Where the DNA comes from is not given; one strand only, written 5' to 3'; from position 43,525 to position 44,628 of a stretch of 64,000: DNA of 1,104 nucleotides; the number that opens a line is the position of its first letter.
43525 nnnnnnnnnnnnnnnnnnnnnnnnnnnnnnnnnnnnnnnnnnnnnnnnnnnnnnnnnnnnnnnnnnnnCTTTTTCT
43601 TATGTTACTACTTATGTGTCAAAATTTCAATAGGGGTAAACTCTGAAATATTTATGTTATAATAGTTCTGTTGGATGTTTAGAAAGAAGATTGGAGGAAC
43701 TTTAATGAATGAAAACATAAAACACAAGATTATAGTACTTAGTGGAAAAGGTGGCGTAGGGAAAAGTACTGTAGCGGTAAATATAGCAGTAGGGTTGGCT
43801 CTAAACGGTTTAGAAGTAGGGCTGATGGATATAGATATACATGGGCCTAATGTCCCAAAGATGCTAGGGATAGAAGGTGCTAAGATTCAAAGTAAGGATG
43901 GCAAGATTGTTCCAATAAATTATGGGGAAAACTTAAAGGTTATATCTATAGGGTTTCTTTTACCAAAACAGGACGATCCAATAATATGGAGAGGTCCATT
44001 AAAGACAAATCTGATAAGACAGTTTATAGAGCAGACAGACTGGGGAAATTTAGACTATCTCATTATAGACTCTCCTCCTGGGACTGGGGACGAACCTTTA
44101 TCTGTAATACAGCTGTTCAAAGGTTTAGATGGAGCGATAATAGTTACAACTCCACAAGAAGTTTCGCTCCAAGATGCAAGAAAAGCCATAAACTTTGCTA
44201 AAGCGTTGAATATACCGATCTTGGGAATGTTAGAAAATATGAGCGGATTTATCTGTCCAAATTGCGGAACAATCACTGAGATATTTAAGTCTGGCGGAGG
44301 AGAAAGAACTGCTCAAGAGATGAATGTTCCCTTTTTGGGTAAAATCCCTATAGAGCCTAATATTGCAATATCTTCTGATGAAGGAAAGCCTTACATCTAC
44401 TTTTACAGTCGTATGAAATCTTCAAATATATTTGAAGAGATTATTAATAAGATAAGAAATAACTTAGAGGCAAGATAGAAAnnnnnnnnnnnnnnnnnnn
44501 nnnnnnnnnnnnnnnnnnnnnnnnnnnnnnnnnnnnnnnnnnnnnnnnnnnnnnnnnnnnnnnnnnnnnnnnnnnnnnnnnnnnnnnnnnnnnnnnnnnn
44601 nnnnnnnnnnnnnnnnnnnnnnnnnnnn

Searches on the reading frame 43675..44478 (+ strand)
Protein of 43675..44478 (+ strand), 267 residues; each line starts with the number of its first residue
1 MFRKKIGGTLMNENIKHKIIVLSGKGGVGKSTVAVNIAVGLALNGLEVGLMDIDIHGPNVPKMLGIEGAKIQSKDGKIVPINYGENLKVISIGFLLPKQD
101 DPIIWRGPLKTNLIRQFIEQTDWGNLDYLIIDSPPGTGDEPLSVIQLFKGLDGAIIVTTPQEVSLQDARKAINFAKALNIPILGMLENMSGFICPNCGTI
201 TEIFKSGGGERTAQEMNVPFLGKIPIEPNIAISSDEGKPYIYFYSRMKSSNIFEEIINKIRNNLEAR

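Call 5: search_protein_families(library=pfam, proteins=[window:43675-44478:+], max_evalue=1)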
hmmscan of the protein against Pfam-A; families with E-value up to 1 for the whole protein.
window:43675-44478:+ (267 aa): 18 families
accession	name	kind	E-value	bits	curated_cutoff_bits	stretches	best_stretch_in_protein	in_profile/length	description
PF10609.15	ParA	-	2.8e-101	338.5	27.1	1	14-260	1-245/246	NUBPL iron-transfer P-loop NTPase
PF01656.29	CbiA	-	5.2e-13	49.5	25.4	1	19-239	1-124/125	CobQ/CobB/MinD/ParA nucleotide binding domain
PF13614.12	AAA_31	-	9.4e-10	39.1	27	1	18-175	3-164/177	AAA domain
PF09140.17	MipZ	-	2.7e-07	30.6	20.7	1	17-64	1-48/262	ATPase MipZ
PF02374.21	ArsA_ATPase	-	9.8e-07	28.7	24.3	1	17-54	1-38/305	Anion-transporting ATPase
PF00142.24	Fer4_NifH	-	3.3e-06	27.2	25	2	19-49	2-32/271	4Fe-4S iron sulfur cluster binding proteins, NifH/frxC family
PF20720.3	nSTAND3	-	0.00049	20.3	27.2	1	16-48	16-48/155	Novel STAND NTPase 3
PF13481.12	AAA_25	-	0.001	19.2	27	1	16-47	32-62/195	AAA domain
PF00931.28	NB-ARC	-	0.0024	17.6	23.5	1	5-37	7-38/248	NB-ARC domain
PF25199.1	nSTAND_NTPase5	-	0.0059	16.9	34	1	12-54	36-79/145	Novel STAND NTPase 5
PF03193.22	RsgA_GTPase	-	0.006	16.9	30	1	11-37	100-126/174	RsgA GTPase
PF07754.17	HVO_2753_ZBP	-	0.011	15.9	33.2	1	186-200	11-25/46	Small zinc finger protein HVO_2753-like, Zn-binding pocket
PF01583.26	APS_kinase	-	0.067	13.7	21.1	1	18-64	3-49/152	Adenylylsulphate kinase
PF03308.22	MeaB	-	0.069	12.6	23.1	1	11-55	27-71/273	Methylmalonyl Co-A mutase-associated GTPase MeaB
PF02367.23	TsaE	-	0.11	12.9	26.6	1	5-44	9-48/128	Threonylcarbamoyl adenosine biosynthesis protein TsaE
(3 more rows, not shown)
